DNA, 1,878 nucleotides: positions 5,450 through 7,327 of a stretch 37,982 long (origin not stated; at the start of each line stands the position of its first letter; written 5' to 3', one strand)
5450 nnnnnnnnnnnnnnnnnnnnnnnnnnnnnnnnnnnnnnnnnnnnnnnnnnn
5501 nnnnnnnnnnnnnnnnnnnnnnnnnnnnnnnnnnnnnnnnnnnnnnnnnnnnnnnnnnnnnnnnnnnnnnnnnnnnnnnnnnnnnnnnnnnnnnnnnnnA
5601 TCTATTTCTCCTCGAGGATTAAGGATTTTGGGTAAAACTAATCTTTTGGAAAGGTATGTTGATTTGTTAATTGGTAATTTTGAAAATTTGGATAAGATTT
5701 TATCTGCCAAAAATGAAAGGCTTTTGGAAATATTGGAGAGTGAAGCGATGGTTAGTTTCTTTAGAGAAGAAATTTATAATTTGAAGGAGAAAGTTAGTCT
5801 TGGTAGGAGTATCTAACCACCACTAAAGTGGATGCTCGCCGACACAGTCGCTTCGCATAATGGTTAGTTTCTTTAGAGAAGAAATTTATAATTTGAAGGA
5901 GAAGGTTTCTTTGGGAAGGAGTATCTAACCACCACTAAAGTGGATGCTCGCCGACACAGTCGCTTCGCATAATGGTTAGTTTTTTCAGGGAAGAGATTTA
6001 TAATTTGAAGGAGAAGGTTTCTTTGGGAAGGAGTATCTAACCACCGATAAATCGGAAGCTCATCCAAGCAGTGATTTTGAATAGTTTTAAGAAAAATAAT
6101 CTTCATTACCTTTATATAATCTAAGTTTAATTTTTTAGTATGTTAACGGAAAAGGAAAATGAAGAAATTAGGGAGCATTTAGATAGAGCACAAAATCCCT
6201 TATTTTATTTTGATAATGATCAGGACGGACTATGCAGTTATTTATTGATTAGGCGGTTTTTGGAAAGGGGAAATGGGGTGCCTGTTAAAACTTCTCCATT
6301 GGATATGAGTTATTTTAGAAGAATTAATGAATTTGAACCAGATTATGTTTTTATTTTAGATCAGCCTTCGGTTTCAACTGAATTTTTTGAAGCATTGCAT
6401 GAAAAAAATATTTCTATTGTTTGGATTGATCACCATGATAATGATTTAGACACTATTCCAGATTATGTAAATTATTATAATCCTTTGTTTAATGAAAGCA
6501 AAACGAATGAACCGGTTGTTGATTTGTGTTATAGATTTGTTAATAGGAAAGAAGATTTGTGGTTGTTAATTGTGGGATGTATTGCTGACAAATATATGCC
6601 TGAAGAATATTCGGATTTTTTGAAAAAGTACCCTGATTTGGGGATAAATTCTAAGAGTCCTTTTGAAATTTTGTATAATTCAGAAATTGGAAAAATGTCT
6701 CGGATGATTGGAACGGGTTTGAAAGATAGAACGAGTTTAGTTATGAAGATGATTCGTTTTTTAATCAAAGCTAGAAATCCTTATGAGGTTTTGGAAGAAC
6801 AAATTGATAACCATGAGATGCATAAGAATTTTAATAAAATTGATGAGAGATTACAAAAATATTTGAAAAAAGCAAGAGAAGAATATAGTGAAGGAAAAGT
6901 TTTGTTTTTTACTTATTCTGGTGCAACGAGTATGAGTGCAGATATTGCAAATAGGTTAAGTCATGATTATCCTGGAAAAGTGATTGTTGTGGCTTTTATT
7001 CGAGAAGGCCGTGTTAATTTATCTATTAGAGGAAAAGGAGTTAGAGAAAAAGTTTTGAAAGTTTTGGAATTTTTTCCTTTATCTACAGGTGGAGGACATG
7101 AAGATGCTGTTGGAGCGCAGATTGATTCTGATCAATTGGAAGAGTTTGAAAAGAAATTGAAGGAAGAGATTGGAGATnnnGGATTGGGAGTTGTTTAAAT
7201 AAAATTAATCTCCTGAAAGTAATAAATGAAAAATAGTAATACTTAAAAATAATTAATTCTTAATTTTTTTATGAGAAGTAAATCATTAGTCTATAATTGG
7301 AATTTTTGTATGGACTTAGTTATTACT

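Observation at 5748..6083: Three tandem 112-bp copies of the disA 3' end that differ only by synonymous codon changes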

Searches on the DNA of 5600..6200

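Call 25: search_rna_families(source=window, start=5600, end=6200, threshold=evalue, max_evalue=10)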
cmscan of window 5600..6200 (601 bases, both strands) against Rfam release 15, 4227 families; matches with E-value up to 10: 2.
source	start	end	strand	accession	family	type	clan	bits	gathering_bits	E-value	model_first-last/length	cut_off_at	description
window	6022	6144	+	RF01470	rli38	Gene; sRNA;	-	19.1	49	4.6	1-150/150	no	Listeria sRNA rli38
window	5740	5764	+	RF01890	lincRNA-p21_2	Gene; lncRNA;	-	13.9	70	6.3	1-52/52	no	LincRNA-p21 conserved region 2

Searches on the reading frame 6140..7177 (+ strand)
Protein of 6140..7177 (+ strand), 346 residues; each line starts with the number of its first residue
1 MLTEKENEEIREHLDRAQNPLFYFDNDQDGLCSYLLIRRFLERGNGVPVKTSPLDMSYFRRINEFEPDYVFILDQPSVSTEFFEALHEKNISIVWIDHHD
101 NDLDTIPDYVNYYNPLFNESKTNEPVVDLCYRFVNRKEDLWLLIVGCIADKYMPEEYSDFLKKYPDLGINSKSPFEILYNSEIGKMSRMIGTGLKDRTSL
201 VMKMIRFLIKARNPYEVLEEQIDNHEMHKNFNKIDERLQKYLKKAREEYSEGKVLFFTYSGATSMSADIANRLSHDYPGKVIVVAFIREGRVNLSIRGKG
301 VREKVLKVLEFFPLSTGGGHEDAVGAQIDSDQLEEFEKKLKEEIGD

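Call 16: find_encoding_contigs(protein=window:6140-7177:+, flank=3000, max_places=10)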
Protein window:6140-7177:+ (346 aa): 3 contigs read that carry it; 3 places shown.
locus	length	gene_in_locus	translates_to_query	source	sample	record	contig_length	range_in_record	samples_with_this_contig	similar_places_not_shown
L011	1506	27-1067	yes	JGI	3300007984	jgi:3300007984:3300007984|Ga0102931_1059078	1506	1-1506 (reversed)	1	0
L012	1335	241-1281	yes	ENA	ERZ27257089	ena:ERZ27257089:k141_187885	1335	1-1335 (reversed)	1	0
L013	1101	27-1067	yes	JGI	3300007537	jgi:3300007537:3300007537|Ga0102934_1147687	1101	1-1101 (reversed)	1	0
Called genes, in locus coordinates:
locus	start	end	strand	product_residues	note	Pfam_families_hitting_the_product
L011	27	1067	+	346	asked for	PF01368:DHH, PF02272:DHHA1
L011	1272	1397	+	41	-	-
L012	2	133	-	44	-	?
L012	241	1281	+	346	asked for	PF01368:DHH, PF02272:DHHA1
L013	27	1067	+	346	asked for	PF01368:DHH, PF02272:DHHA1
